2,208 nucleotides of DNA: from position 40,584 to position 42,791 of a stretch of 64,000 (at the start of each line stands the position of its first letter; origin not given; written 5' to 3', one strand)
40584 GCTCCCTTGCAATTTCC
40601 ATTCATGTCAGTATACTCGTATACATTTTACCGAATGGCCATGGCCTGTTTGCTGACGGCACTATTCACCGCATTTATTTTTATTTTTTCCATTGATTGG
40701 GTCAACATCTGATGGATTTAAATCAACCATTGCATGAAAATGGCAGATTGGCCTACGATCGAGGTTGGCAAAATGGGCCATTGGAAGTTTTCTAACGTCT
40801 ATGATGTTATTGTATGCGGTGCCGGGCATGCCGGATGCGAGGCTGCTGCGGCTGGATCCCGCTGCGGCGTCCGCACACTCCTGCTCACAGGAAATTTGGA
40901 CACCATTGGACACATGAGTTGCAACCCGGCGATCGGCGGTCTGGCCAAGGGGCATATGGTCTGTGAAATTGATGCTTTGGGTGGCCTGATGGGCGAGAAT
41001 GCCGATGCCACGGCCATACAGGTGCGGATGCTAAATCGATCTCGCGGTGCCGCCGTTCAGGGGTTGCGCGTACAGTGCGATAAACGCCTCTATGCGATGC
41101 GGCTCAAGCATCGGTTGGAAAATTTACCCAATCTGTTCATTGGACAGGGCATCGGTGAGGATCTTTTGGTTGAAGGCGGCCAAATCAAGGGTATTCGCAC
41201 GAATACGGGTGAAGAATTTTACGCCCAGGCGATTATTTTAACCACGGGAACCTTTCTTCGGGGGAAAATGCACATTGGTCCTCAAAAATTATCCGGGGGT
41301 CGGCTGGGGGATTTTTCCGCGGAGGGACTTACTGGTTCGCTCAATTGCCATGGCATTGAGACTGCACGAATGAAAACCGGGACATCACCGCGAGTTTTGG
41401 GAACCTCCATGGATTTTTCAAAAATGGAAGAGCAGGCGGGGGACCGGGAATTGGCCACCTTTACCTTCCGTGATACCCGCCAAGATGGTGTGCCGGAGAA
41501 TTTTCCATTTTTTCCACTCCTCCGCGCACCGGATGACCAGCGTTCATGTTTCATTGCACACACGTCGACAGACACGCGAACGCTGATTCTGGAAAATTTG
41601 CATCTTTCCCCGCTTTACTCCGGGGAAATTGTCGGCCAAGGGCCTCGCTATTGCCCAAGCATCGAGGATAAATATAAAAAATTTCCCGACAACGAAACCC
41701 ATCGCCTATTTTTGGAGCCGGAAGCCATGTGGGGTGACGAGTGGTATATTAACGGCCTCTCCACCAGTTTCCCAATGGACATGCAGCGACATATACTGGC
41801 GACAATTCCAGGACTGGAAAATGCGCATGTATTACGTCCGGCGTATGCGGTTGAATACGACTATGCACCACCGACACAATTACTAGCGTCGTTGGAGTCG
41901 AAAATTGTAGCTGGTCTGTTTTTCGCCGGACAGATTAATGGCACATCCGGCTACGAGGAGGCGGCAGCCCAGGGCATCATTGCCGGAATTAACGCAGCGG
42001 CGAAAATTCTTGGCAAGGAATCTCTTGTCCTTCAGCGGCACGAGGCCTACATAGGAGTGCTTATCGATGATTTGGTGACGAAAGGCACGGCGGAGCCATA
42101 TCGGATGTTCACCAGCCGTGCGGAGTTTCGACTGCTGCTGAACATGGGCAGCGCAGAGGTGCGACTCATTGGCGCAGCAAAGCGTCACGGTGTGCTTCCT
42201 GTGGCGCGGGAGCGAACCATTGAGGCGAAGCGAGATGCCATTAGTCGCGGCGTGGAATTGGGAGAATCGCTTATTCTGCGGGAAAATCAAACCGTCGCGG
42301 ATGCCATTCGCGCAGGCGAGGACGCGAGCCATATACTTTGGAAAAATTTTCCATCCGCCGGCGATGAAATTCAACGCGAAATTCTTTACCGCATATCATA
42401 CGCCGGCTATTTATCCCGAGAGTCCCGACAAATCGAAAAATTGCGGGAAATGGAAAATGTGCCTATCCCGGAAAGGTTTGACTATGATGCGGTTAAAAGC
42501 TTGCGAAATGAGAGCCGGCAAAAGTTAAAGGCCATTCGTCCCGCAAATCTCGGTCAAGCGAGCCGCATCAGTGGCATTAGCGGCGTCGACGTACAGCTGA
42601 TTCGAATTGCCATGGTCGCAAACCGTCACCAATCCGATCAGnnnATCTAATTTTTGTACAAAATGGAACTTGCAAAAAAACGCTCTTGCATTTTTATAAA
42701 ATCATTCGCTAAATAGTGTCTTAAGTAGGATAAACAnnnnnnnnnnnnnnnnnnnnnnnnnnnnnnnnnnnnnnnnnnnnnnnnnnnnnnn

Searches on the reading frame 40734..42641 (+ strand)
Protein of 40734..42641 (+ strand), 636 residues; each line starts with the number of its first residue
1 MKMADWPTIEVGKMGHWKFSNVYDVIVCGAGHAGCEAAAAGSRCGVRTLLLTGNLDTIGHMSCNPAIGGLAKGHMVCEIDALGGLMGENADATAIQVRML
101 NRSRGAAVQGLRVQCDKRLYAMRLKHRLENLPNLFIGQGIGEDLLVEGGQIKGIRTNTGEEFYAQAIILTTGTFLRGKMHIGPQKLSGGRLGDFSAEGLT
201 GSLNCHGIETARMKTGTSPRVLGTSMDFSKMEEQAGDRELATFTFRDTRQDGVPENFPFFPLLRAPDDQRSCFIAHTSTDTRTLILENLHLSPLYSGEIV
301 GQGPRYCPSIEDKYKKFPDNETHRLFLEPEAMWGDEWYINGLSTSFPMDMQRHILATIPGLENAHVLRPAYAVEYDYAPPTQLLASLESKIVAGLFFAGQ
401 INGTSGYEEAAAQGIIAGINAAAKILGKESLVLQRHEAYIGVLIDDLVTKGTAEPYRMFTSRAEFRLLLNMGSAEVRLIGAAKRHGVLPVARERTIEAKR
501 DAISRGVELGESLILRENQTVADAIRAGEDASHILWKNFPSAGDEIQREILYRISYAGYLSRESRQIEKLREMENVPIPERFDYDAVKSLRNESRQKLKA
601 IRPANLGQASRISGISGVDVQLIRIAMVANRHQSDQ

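Call 17: search_protein_families(library=pfam, proteins=[window:40734-42641:+], max_evalue=0.00001)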
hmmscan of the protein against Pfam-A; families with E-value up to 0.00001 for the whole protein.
window:40734-42641:+ (636 aa): 2 families
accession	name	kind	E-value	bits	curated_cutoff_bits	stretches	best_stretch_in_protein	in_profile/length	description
PF01134.28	GIDA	-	2.2e-148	494.9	22.1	1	24-429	1-391/391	Glucose inhibited division protein A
PF13932.14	SAM_GIDA_C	-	7.1e-22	77.4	27.1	1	568-622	1-55/57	tRNA modifying enzyme MnmG/GidA C-terminal helical bundle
